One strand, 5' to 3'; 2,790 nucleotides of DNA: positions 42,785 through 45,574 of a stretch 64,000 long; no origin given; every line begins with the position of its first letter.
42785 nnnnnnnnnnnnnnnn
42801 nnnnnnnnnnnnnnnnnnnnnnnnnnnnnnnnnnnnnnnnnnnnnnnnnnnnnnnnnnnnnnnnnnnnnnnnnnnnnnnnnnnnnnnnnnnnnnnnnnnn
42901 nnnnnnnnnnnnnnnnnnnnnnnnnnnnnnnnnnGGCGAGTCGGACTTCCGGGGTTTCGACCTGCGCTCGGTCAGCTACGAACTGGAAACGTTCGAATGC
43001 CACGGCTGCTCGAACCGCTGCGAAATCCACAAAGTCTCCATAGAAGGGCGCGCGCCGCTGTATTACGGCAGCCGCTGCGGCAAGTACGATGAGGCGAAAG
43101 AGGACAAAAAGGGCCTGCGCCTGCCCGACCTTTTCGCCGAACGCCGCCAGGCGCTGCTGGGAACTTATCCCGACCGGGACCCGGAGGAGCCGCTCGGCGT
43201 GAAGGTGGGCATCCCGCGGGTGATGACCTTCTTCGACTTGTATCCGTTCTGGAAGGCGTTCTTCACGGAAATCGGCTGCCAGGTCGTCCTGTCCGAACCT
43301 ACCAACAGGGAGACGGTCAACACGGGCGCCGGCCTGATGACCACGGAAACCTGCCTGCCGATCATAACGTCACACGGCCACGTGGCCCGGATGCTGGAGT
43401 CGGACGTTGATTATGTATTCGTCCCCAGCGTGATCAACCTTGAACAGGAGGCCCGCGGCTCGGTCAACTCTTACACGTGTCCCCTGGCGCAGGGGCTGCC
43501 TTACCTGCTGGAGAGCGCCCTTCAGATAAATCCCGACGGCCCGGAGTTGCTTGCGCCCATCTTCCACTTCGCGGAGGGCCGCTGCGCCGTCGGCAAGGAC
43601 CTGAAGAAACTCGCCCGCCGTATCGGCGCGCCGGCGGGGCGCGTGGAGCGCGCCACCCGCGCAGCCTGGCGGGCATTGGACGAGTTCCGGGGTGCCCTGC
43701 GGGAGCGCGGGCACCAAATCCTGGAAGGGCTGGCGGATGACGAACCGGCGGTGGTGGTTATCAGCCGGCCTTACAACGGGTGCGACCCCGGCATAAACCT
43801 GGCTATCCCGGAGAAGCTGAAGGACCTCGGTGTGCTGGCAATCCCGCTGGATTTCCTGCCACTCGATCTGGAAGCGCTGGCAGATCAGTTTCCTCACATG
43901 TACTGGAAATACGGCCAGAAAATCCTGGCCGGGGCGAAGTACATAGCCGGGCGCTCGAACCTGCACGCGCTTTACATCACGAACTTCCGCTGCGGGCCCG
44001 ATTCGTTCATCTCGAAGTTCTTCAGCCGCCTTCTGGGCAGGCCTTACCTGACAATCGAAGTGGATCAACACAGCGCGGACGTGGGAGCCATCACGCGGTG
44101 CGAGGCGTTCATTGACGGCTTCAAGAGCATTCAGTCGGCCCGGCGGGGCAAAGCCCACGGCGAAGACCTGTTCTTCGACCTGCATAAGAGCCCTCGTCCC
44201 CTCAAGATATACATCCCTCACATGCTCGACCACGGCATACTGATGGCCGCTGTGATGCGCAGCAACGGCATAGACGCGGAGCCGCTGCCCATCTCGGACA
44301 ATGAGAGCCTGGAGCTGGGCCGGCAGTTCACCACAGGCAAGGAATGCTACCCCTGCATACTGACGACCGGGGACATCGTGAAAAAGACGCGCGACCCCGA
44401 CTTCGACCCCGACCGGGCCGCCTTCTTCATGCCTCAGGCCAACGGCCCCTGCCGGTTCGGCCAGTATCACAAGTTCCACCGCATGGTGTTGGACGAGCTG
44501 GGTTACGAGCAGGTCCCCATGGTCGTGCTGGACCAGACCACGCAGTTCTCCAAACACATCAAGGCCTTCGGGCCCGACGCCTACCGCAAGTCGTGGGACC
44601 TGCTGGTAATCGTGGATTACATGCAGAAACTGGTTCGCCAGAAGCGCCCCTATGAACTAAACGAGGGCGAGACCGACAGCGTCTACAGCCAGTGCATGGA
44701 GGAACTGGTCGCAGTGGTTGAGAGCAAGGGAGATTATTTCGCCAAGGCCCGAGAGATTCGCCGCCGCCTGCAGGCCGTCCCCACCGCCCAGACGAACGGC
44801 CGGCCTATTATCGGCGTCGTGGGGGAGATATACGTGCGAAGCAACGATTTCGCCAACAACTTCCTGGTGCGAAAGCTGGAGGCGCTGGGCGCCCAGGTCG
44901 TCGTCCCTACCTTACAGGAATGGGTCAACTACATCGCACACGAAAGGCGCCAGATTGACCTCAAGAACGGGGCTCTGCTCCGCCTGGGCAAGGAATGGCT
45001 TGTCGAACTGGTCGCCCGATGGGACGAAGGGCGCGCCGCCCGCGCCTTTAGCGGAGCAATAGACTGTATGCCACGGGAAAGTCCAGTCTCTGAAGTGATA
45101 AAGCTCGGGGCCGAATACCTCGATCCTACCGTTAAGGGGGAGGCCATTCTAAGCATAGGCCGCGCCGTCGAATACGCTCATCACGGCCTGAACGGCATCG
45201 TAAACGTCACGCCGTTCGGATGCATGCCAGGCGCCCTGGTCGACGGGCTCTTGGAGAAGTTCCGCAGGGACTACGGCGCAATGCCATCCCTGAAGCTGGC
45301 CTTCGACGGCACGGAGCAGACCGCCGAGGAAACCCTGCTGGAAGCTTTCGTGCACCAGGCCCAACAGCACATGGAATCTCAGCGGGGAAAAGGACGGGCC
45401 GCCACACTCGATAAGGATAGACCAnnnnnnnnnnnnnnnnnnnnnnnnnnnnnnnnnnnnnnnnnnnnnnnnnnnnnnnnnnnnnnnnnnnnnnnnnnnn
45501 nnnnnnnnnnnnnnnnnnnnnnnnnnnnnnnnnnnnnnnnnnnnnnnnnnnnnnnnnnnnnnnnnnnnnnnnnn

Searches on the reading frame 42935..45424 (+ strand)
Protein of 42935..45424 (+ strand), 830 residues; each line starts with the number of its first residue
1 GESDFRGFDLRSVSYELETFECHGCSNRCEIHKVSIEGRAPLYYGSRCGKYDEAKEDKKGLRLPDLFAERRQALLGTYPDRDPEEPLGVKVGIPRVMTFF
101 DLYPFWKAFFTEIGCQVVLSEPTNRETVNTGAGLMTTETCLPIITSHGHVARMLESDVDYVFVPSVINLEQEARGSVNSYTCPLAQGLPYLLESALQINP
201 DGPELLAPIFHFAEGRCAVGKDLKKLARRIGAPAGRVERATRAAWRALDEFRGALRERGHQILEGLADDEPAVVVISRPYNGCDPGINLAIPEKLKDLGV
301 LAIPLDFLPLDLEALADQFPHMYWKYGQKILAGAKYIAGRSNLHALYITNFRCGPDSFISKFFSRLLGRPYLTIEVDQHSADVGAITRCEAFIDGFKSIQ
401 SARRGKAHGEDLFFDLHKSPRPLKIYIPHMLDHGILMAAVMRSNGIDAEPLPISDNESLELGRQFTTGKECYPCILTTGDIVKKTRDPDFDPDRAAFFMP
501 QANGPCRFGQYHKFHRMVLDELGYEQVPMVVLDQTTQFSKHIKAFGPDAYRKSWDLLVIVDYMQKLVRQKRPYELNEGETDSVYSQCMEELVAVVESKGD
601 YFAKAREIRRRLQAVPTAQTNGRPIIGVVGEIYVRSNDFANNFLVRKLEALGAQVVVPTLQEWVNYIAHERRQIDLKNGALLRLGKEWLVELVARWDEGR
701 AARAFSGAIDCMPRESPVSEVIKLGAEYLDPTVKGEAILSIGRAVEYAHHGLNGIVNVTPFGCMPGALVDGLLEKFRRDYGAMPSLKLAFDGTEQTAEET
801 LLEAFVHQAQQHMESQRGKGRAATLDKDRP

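Call 48: predict_structure(alignment_id=A2)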
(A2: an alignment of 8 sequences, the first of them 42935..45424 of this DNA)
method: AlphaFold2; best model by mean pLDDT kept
length: 830 residues; sequences in the alignment: 8
mean_pLDDT: 78.9   pTM: 0.77
mean pLDDT of the five models: 78.9, 76.7, 74.5, 73.1, 71.1
residues with pLDDT >= 90: 195; 70-90: 451; 50-70: 134; < 50: 50
segments of 3 or more residues with pLDDT < 50: 1-12, 23-28, 46-56, 820-830
pLDDT, mean of each block of 10 residues (from residue 1): 32 51 47 59 48 49 86 87 87 78 91 93 82 70 82 90 83 72 73 71 86 86 92 89 94 91 86 80 63 82 90 76 75 89 84 63 79 71 62 70 57 69 87 90 91 83 73 80 91 88 59 79 85 79 83 90 89 88 95 94 94 85 86 68 83 87 85 83 86 85 84 79 87 80 91 88 76 83 82 61 92 76 34
secondary structure, 60 per line:
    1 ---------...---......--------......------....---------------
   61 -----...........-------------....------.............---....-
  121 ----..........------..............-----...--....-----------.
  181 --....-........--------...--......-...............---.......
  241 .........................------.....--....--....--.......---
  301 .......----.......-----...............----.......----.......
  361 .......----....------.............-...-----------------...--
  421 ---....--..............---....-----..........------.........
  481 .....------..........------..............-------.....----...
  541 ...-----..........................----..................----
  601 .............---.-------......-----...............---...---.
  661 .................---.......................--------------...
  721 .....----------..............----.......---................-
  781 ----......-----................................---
elements in order (helices of 4 or more, strands of 3 or more residues): E16-21 E30-35 E42-45 H66-76 E90-93 H100-112 E116-119 H125-134 H141-154 E160-162 E165-168 H183-186 H188-195 E204-206 E209-211 H216-230 H234-265 E272-276 H279-282 H285-288 H291-297 E301-304 H312-318 H325-338 E343-349 H354-367 E372-375 H382-394 E424-427 H431-443 E447-450 H456-465 H472-485 E495-501 H508-521 E529-533 H538-543 H549-573 H579-596 H601-613 E625-630 H636-650 E654-656 H660-677 H681-703 H718-725 H736-749 E754-760 H764-779 E785-790 H796-827

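Call 54: fold_search(model_id=the predicted structure, library=pdb)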
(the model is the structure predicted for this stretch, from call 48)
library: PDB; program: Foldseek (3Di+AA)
matches with E <= 10: 917; with E <= 0.001: 13
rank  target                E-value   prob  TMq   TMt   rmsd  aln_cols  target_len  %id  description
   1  6eno                  7.1e-06  1.00  0.27  0.47   8.1       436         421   13  Double cubane cluster oxidoreductase (released 2018-03-14)
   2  7yzm_A                1.1e-05  1.00  0.26  0.45  13.2       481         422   13  MgADPNP-bound DCCP:DCCP-R complex (released 2022-12-28)
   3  9g87_B                1.6e-05  1.00  0.27  0.49   8.1       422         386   13  3-methylbenzoyl-CoA reductase from Thauera chlorobenzoica (subunits MbdON ) (released 2026-02-04)
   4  9g87_A                8.4e-05  1.00  0.26  0.42   9.1       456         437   13  3-methylbenzoyl-CoA reductase from Thauera chlorobenzoica (subunits MbdON ) (released 2026-02-04)
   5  8s2r_C                8.4e-05  1.00  0.25  0.41   9.6       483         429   13  BzdNO in partially coenzyme A - free state (released 2025-03-05)
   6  9gai_B                9.3e-05  1.00  0.27  0.51   7.8       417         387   14  3-methylbenzoyl-CoA reductase from Thauera chlorobenzoica (MbdONPQ) (released 2026-02-18)
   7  7yyl_D                1.2e-04  1.00  0.28  0.49   7.9       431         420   14  nucleotide-free DCCP:DCCP-R complex (released 2022-12-28)
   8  3o3m_B                1.6e-04  1.00  0.27  0.53   8.2       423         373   14  (R)-2-Hydroxyisocaproyl-CoA Dehydratase (released 2011-03-16)
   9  3o3n_B                1.6e-04  1.00  0.27  0.52   8.7       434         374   12  (R)-2-hydroxyisocaproyl-CoA dehydratase in complex with its substrate (R)-2-hydroxyisocaproyl-CoA (released 2011-03-16)
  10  9gai_E                2.0e-04  1.00  0.25  0.42   9.3       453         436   14  3-methylbenzoyl-CoA reductase from Thauera chlorobenzoica (MbdONPQ) (released 2026-02-18)
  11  3o3o_A                2.9e-04  1.00  0.26  0.46   9.0       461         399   12  (R)-2-hydroxyisocaproyl-CoA dehydratase in complex with (R)-2-hydroxyisocaproate (released 2011-03-16)
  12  9gai_A                3.4e-04  1.00  0.26  0.43   9.3       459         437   14  3-methylbenzoyl-CoA reductase from Thauera chlorobenzoica (MbdONPQ) (released 2026-02-18)
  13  3o3m_D                6.0e-04  1.00  0.26  0.50   9.0       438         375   14  (R)-2-Hydroxyisocaproyl-CoA Dehydratase (released 2011-03-16)
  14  3o3m_C                1.3e-03  1.00  0.27  0.48   8.2       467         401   10  (R)-2-Hydroxyisocaproyl-CoA Dehydratase (released 2011-03-16)
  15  3o3m_A                3.0e-03  1.00  0.27  0.48   8.2       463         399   10  (R)-2-Hydroxyisocaproyl-CoA Dehydratase (released 2011-03-16)
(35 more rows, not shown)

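Call 85: search_protein_representatives(protein=window:42935-45424:+)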
Query: 830 residues. Proteins with E-value up to 0.001 (for the whole library): 5053; up to 1e-10: 2915; up to 1e-30: 1005. The best 150 are listed.
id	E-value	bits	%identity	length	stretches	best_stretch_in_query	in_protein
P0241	4.6e-260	881.8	64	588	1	237-817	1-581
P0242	5.5e-239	812.1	45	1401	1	3-813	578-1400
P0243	6.6e-220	749.0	44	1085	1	2-812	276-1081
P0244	1.2e-219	748.1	44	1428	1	3-813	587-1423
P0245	3.0e-213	727.0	43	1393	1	1-815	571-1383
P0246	1.2e-208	711.7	43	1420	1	3-819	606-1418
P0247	2.6e-202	690.8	39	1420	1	1-813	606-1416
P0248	6.9e-197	672.8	41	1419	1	3-817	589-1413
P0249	2.6e-190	651.1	39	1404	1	1-812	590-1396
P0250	5.2e-189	646.8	41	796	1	35-813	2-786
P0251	2.1e-188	644.8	41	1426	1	4-812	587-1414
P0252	8.5e-187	639.5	42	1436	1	2-814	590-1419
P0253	7.3e-186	636.4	40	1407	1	4-810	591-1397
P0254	1.0e-185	635.9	38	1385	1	1-817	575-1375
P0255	2.2e-184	631.5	43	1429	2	3-676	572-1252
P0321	1.2e-122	427.3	33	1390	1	5-794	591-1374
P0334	1.5e-116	407.1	34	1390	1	2-800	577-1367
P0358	1.6e-110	387.1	33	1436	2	1-403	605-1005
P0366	2.1e-108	380.2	29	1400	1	3-814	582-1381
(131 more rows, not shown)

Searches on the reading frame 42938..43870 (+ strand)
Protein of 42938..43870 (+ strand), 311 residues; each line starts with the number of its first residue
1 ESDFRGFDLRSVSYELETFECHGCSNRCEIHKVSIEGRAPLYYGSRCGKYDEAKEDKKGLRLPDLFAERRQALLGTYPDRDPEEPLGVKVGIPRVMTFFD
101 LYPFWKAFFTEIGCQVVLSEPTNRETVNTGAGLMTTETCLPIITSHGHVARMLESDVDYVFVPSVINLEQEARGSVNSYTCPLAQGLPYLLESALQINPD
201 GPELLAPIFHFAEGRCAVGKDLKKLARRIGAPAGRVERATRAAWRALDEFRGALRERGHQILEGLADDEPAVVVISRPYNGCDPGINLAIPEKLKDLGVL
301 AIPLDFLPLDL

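Call 36: search_protein_families(library=pfam, proteins=[window:42938-43870:+], max_evalue=1)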
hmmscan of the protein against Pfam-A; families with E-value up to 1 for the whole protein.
window:42938-43870:+ (311 aa): 3 families
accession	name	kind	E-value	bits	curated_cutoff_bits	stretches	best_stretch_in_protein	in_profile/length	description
PF09989.15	DUF2229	-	1.4e-58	198.5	29.4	1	89-306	1-217/218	CoA enzyme activase uncharacterised domain (DUF2229)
PF16851.10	Stomagen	-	0.035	14.6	27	1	20-41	18-39/50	Stomagen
PF01884.23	PcrB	-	0.26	11.1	23.9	1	137-168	56-86/226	PcrB family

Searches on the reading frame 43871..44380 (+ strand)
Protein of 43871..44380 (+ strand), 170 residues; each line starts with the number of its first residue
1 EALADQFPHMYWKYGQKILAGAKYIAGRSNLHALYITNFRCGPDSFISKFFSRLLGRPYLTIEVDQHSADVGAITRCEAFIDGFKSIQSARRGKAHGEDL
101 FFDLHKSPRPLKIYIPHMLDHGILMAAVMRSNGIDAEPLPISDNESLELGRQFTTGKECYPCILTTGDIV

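Call 36: search_protein_families(library=pfam, proteins=[window:43871-44380:+], max_evalue=1)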
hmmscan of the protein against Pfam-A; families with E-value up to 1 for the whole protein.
window:43871-44380:+ (170 aa): 2 families
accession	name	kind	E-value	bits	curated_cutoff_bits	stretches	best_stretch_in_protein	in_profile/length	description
PF06050.19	HGD-D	-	0.083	12.9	28.4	1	35-82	289-340/342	2-hydroxyglutaryl-CoA dehydratase, D-component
PF21201.2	Tertiapin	-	0.57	10.8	27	0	8-14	11-17/21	Tertiapin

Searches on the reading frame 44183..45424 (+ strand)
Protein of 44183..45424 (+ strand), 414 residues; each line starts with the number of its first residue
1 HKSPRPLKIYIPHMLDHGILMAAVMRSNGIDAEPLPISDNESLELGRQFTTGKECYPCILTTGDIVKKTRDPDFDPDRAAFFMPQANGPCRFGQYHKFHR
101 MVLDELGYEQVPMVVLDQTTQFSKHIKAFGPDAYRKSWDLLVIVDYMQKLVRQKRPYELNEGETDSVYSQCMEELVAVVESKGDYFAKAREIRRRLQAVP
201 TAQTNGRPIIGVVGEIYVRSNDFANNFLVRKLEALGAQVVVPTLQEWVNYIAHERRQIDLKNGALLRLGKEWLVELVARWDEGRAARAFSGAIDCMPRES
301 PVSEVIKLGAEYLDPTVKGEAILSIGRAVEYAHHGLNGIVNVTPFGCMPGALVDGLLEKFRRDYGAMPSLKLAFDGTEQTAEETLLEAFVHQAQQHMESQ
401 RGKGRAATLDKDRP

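Call 36: search_protein_families(library=pfam, proteins=[window:44183-45424:+], max_evalue=1)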
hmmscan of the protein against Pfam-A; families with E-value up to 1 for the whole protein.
window:44183-45424:+ (414 aa): 1 family
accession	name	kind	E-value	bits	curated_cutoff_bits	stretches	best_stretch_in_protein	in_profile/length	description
PF09989.15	DUF2229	-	0.016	15.2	29.4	1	190-241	162-214/218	CoA enzyme activase uncharacterised domain (DUF2229)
